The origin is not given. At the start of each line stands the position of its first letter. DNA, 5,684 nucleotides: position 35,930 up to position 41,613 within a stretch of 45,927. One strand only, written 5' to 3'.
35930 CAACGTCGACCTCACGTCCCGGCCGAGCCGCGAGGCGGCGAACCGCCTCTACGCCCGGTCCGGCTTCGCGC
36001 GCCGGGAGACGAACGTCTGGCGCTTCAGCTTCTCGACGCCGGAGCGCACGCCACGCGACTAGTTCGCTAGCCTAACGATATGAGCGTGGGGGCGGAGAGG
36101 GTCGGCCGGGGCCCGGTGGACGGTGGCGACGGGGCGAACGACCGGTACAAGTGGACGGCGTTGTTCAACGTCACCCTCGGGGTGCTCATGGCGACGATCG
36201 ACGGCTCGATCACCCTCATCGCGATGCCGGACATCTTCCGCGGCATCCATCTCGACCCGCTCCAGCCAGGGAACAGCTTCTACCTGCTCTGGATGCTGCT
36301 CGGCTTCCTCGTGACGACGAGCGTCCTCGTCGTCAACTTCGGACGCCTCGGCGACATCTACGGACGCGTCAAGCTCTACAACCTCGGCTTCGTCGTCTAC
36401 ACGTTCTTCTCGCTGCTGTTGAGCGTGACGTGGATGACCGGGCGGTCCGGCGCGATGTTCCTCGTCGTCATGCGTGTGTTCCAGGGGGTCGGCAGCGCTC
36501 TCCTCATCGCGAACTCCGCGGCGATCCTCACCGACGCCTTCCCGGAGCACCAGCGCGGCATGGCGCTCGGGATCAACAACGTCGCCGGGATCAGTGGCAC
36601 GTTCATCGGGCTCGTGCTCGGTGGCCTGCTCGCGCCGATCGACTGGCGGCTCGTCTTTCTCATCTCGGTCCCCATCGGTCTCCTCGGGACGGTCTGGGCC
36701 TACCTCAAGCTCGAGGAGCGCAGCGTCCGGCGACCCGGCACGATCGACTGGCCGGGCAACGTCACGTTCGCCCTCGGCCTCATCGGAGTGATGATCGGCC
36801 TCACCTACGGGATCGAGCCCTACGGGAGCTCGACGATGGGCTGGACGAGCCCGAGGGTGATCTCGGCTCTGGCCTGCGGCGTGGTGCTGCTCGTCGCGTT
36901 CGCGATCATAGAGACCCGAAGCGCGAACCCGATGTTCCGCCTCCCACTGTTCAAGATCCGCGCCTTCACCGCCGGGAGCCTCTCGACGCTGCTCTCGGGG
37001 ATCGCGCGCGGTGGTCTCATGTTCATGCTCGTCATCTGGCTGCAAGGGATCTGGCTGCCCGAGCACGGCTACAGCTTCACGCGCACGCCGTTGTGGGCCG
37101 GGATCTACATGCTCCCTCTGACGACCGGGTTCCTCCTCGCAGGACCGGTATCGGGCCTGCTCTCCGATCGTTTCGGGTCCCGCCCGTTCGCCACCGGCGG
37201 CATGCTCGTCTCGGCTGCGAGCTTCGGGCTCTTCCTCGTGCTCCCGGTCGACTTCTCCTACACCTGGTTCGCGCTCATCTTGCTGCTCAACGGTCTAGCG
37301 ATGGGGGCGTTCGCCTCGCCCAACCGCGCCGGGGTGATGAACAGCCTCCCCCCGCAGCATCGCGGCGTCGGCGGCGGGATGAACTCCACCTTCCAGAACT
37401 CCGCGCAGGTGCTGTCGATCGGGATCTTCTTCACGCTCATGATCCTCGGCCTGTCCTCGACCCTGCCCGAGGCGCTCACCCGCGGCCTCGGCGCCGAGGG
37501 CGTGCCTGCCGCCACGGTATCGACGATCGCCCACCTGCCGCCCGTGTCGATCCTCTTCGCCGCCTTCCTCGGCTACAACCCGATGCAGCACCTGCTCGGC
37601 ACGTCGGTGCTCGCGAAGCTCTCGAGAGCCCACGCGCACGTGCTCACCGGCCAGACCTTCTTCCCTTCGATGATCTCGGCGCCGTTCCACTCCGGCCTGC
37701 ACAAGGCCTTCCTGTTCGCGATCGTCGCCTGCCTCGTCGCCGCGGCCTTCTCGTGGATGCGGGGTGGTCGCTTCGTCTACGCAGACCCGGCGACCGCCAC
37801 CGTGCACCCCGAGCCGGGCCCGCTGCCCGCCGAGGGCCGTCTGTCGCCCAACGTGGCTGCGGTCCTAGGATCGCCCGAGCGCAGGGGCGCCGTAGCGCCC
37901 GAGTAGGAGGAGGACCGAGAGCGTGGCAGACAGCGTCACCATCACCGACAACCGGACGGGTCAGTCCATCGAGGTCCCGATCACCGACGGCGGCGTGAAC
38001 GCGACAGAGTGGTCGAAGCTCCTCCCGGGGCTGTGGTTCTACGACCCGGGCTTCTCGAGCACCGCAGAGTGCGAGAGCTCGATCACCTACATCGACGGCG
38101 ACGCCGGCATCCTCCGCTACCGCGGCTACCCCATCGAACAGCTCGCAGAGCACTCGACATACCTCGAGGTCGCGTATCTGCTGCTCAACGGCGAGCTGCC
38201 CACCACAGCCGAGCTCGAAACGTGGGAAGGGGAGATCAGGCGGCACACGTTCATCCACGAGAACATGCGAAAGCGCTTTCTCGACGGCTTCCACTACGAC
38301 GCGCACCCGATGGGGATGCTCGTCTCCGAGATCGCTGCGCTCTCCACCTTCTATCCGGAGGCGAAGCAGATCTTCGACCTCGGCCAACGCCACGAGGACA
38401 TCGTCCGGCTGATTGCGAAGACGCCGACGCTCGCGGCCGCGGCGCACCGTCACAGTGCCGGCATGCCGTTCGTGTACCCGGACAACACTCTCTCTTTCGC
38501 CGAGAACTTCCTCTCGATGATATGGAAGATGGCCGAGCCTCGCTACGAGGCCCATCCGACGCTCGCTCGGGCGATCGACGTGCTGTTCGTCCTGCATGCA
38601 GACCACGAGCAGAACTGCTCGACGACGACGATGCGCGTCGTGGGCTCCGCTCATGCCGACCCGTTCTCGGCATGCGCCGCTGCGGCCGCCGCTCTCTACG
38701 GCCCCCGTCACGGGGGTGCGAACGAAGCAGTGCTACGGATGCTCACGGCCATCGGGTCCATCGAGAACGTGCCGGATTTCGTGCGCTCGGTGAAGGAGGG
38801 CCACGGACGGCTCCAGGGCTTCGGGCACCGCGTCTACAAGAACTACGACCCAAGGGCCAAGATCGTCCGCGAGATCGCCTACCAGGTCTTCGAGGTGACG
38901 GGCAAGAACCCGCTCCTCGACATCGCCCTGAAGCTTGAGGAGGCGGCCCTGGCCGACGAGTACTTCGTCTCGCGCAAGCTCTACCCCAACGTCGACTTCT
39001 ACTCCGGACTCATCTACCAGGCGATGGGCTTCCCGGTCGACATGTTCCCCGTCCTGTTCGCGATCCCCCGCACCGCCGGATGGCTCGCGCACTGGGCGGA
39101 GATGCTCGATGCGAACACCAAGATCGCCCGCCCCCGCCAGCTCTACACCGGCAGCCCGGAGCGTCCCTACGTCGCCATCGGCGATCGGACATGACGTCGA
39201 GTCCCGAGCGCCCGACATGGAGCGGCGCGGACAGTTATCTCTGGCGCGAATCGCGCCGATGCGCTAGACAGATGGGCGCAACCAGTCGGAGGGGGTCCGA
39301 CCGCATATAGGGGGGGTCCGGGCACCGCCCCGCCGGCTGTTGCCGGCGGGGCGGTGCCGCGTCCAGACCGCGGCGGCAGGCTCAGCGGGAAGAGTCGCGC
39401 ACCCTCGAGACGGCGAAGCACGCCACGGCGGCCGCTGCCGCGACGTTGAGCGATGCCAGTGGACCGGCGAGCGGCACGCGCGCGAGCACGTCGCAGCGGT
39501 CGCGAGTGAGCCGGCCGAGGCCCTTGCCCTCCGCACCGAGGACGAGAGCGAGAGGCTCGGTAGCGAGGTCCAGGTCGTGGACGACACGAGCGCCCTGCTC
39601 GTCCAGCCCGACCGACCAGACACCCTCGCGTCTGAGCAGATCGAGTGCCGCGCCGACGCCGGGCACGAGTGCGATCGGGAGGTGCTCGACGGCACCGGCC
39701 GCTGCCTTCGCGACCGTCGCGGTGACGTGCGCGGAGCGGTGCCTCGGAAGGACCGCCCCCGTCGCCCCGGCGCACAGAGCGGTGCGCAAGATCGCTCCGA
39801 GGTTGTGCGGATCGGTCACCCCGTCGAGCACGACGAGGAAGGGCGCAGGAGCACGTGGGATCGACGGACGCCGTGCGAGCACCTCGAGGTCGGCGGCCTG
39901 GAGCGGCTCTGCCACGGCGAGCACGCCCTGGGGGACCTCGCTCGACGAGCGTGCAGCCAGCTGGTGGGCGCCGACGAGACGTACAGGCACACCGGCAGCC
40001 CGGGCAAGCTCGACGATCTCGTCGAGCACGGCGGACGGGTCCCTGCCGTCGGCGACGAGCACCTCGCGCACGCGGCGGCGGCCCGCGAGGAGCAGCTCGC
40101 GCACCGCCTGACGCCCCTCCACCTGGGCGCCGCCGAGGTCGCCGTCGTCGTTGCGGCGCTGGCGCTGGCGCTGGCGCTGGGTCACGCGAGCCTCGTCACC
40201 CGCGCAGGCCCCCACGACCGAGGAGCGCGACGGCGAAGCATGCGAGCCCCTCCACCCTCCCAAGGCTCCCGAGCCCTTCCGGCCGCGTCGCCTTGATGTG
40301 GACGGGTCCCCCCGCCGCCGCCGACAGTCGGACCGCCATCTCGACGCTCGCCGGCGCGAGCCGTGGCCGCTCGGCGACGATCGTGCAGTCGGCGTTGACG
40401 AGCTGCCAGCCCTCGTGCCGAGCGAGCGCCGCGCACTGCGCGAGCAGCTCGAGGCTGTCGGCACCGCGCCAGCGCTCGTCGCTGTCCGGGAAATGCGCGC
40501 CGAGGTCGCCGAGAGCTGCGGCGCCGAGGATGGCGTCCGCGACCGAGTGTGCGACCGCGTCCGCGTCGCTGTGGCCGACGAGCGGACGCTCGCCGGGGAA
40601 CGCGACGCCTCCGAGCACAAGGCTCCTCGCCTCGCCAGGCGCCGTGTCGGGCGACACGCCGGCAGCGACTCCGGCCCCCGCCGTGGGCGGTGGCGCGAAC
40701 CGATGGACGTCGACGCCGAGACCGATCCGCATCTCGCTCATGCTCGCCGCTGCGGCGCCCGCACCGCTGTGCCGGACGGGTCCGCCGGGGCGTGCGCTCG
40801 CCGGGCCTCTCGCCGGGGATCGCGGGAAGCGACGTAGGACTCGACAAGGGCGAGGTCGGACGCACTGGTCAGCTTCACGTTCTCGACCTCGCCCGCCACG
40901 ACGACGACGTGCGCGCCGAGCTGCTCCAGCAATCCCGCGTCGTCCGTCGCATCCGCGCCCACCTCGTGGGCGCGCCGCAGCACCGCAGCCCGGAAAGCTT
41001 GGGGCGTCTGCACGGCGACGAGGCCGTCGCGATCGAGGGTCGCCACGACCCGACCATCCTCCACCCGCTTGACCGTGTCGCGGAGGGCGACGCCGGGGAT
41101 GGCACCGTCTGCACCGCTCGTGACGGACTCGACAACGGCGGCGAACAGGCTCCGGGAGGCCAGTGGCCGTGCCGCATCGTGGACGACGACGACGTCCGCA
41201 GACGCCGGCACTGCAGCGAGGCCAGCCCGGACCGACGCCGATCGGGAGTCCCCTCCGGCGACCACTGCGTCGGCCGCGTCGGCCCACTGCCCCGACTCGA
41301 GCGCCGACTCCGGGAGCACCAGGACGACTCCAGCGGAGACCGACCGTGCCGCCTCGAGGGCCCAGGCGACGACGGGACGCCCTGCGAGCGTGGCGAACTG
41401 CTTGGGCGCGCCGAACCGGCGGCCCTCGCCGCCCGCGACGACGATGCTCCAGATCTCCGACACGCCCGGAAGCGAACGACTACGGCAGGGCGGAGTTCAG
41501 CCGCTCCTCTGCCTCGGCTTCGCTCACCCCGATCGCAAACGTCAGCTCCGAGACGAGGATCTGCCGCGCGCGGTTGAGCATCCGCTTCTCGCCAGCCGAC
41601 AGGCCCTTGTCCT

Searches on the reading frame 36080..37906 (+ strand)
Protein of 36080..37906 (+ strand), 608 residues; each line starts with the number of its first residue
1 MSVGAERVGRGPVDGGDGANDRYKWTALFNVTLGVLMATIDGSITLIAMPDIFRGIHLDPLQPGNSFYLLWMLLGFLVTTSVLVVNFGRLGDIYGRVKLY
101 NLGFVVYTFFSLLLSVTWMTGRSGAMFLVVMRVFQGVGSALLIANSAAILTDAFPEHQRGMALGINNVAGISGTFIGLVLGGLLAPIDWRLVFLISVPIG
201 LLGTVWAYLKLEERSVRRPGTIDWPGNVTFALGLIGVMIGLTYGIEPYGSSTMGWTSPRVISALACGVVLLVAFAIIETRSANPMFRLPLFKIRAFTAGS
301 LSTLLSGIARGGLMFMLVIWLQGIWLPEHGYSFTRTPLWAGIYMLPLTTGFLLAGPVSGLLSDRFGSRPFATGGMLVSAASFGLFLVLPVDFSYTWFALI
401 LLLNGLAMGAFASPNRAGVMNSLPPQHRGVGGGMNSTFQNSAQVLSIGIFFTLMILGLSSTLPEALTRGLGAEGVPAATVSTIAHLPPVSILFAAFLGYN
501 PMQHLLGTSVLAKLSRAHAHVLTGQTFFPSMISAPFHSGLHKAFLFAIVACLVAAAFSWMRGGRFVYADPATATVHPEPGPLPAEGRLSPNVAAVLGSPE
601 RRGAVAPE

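Call 23: search_protein_families(library=pfam, proteins=[window:36080-37906:+], max_evalue=0.001)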
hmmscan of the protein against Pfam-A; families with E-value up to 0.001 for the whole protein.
window:36080-37906:+ (608 aa): 1 family
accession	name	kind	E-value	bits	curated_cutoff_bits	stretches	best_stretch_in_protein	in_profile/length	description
PF07690.21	MFS_1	-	1e-39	136.9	33.4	2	32-216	2-179/347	Major Facilitator Superfamily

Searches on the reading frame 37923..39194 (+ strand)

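Call 23: search_protein_families(library=pfam, proteins=[window:37923-39194:+], max_evalue=0.001)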
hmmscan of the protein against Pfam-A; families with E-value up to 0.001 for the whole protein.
window:37923-39194:+ (423 aa): 1 family
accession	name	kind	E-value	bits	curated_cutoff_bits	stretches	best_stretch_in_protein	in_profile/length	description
PF00285.26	Citrate_synt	-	7.7e-138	459.8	27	1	43-405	1-357/357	Citrate synthase, C-terminal domain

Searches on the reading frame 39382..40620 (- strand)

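Call 75: search_protein_families(library=pfam, proteins=[window:39382-40620:-], max_evalue=0.001)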
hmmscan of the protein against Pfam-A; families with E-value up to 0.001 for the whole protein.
window:39382-40620:- (412 aa): 2 families
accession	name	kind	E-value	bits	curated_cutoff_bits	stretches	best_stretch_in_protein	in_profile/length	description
PF00588.24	SpoU_methylase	-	6.2e-34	117.6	29.7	1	261-402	2-142/142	SpoU rRNA Methylase family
PF08032.17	SpoU_sub_bind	-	9.7e-14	51.9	22.8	1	167-241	2-74/76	RNA 2'-O ribose methyltransferase substrate binding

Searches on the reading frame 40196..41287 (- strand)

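Call 75: search_protein_families(library=pfam, proteins=[window:40196-41287:-], max_evalue=0.001)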
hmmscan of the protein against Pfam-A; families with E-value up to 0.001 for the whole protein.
window:40196-41287:- (363 aa): 1 family
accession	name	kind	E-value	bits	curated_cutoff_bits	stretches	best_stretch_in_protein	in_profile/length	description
PF02542.21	YgbB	-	5.7e-50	170.1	26.7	1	186-356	1-154/155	YgbB family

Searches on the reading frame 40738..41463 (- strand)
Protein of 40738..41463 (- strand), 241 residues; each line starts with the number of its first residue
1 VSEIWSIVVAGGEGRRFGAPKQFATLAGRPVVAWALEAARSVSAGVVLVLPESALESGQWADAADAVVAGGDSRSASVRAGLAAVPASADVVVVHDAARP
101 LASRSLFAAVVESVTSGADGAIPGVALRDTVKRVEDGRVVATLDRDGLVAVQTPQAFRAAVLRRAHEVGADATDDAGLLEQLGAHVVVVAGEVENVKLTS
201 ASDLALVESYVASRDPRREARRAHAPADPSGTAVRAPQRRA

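Call 23: search_protein_families(library=pfam, proteins=[window:40738-41463:-], max_evalue=0.001)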
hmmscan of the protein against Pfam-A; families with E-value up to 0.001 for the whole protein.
window:40738-41463:- (241 aa): 2 families
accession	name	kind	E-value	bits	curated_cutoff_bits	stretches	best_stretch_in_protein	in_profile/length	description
PF01128.25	IspD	-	1.3e-53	182.5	27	1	6-212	3-220/221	2-C-methyl-D-erythritol 4-phosphate cytidylyltransferase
PF12804.13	NTP_transf_3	-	3.7e-11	43.9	27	1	7-124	2-122/160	MobA-like NTP transferase domain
